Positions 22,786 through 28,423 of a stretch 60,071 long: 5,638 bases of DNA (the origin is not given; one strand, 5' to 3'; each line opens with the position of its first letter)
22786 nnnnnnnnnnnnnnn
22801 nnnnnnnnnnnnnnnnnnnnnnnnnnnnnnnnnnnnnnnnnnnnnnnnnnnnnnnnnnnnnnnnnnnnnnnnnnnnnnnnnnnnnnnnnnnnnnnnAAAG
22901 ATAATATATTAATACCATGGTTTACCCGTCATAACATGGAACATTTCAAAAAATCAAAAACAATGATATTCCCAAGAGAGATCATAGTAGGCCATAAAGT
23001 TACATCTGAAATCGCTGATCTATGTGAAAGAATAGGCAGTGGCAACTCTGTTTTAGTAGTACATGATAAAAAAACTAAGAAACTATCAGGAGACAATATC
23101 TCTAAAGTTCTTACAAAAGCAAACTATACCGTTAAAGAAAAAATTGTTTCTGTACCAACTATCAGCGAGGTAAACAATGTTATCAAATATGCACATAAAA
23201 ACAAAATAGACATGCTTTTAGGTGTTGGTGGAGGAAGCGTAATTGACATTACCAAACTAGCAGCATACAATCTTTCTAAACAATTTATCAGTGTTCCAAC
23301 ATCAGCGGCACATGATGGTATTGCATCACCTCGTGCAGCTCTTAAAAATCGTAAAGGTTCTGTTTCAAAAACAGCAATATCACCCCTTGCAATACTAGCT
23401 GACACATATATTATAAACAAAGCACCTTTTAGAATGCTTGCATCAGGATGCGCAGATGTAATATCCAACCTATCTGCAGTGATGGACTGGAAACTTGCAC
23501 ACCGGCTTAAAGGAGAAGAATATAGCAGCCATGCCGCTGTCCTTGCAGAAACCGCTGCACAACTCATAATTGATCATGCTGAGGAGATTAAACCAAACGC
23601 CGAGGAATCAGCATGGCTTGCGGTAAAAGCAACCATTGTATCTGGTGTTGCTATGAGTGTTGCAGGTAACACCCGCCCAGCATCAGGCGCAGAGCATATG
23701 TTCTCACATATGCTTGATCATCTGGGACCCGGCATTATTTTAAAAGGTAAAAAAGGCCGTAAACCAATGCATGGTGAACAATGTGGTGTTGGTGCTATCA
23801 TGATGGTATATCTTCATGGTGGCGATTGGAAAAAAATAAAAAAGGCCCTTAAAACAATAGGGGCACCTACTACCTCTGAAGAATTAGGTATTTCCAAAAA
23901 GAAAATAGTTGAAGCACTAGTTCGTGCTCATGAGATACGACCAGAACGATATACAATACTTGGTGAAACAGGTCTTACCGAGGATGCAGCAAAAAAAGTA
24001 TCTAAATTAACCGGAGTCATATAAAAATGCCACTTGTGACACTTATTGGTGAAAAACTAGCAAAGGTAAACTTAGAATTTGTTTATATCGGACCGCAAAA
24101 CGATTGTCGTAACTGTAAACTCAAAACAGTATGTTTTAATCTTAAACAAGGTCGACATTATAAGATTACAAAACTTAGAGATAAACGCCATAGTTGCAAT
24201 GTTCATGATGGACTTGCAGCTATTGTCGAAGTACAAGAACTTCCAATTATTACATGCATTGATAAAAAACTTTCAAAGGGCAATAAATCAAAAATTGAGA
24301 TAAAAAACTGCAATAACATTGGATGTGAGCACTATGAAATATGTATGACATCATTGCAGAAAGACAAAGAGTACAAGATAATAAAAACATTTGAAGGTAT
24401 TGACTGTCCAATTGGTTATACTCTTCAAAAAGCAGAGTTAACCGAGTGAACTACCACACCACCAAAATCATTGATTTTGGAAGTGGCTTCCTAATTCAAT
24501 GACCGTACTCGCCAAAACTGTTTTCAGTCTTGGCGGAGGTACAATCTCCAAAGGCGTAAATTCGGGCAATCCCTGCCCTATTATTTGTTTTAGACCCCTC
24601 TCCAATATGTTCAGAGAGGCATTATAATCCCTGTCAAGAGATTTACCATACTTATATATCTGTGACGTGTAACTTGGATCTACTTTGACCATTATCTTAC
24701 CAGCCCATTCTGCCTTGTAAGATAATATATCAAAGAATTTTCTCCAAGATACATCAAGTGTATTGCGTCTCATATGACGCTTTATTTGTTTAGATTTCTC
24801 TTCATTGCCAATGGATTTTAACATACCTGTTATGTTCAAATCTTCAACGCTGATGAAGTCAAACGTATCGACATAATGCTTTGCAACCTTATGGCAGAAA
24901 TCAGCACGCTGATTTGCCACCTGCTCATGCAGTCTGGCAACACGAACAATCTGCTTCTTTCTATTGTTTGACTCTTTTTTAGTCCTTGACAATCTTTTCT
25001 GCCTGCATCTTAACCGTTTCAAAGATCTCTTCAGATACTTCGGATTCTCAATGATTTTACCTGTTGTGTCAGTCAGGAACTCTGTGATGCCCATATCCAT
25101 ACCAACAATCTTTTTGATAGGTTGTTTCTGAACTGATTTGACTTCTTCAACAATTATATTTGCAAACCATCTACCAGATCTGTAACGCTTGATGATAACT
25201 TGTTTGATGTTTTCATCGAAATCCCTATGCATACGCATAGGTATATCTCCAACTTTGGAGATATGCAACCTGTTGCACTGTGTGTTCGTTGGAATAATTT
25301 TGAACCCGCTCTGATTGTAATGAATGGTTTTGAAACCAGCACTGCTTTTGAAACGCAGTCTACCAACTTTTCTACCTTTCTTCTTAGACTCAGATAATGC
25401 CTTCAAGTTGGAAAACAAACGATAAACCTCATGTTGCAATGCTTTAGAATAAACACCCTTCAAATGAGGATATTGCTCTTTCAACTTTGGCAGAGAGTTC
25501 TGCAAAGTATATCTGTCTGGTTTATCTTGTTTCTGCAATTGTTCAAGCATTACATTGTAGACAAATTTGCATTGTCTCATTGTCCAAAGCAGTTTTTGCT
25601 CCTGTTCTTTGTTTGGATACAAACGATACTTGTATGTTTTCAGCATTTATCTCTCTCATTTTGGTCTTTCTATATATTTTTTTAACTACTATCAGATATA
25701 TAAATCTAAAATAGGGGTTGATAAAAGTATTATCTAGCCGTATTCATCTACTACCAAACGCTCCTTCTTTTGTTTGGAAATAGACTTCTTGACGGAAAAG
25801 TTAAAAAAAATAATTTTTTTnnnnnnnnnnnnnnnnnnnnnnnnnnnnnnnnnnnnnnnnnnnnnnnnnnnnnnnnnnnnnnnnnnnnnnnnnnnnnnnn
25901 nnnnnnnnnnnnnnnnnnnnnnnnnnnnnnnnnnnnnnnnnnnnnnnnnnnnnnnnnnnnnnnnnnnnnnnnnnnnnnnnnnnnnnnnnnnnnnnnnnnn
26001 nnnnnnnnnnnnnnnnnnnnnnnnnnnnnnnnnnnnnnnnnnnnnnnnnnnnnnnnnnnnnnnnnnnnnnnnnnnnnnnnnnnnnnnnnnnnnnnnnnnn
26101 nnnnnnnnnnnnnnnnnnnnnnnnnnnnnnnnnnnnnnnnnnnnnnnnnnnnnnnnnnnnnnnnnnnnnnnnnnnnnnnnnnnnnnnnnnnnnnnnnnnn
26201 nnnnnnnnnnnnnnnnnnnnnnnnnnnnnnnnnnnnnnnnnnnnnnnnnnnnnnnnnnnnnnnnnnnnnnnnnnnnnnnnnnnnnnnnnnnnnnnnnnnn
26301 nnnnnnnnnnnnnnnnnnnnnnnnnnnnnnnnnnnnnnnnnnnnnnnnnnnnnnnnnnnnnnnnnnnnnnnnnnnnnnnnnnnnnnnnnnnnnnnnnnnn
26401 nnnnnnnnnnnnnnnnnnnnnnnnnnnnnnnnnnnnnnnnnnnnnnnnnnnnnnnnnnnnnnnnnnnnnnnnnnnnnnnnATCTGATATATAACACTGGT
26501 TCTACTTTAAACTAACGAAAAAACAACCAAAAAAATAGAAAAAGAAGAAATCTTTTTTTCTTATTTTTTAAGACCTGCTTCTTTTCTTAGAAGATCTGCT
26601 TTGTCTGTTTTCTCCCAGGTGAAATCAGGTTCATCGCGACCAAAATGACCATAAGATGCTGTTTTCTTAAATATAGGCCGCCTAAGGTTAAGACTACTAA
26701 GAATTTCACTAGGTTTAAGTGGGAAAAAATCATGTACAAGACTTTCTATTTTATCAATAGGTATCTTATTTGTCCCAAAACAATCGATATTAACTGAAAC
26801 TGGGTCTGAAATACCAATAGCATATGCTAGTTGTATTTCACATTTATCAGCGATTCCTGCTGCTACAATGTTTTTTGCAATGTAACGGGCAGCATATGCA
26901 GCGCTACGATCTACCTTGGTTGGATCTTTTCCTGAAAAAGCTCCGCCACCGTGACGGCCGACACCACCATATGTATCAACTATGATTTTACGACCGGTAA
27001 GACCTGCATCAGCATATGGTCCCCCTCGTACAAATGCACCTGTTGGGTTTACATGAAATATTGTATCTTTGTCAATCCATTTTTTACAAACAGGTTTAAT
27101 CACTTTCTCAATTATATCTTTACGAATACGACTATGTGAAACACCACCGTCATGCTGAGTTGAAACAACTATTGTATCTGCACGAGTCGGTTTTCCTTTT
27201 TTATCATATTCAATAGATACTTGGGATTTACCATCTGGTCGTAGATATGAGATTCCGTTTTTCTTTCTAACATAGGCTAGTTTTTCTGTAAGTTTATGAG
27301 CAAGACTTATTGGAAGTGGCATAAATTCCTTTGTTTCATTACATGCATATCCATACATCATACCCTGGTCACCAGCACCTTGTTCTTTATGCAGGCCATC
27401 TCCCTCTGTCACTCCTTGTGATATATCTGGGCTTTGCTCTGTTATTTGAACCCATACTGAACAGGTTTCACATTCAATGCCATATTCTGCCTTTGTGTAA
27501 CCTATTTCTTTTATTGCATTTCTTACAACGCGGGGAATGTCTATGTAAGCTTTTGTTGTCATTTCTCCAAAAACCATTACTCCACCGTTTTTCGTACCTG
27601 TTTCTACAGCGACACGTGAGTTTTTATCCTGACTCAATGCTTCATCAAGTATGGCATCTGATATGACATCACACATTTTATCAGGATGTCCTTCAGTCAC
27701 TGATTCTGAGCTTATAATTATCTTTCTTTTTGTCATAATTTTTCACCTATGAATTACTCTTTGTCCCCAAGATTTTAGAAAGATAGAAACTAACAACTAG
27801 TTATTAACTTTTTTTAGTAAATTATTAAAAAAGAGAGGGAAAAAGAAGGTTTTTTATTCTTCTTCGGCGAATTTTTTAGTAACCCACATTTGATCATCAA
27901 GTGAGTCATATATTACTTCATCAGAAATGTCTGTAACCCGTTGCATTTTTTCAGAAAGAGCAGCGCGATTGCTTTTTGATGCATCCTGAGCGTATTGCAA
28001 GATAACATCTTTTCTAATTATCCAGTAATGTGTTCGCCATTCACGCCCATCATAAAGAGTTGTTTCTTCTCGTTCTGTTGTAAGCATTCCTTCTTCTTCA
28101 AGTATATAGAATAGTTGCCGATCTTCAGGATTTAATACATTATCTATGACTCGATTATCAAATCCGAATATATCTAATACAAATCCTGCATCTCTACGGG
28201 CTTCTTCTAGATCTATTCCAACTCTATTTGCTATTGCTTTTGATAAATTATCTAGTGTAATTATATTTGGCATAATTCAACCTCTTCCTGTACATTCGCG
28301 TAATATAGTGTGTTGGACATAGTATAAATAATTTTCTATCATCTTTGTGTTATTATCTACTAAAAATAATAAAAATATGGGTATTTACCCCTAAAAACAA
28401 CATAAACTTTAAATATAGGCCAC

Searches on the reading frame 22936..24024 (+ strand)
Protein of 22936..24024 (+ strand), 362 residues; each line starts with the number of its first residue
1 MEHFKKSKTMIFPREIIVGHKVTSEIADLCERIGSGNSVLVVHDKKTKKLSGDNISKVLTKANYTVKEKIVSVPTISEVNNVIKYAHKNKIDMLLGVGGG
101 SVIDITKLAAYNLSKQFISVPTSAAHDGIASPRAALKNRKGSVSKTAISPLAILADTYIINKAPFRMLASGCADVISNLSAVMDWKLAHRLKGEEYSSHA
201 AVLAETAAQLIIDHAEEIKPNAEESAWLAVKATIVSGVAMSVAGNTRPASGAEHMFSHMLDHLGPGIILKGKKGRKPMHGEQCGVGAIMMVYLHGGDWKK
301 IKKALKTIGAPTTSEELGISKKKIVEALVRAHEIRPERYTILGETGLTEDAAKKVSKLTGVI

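Call 10: search_protein_families(library=pfam, proteins=[window:22936-24024:+], max_evalue=0.01)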
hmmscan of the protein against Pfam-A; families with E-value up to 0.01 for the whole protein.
window:22936-24024:+ (362 aa): 3 families
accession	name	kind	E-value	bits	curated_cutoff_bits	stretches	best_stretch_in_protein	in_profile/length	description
PF13685.12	Fe-ADH_2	-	8.5e-32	110.7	28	1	19-164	3-149/149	Iron-containing alcohol dehydrogenase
PF00465.25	Fe-ADH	-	7.8e-20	71.6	31.3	1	13-160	1-166/168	Iron-containing alcohol dehydrogenase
PF01761.26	DHQ_synthase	-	0.0037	17.4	24.2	1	67-124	7-66/115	3-dehydroquinate synthase N-terminal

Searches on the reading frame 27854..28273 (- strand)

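Call 88: search_protein_families(library=pfam, proteins=[window:27854-28273:-], max_evalue=0.001)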
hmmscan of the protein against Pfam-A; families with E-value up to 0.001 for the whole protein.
window:27854-28273:- (139 aa): 1 family
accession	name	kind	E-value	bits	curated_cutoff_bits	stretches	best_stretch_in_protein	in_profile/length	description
PF19479.4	DUF6015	-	6.2e-22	78.9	27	1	5-89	3-89/140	Family of unknown function (DUF6015)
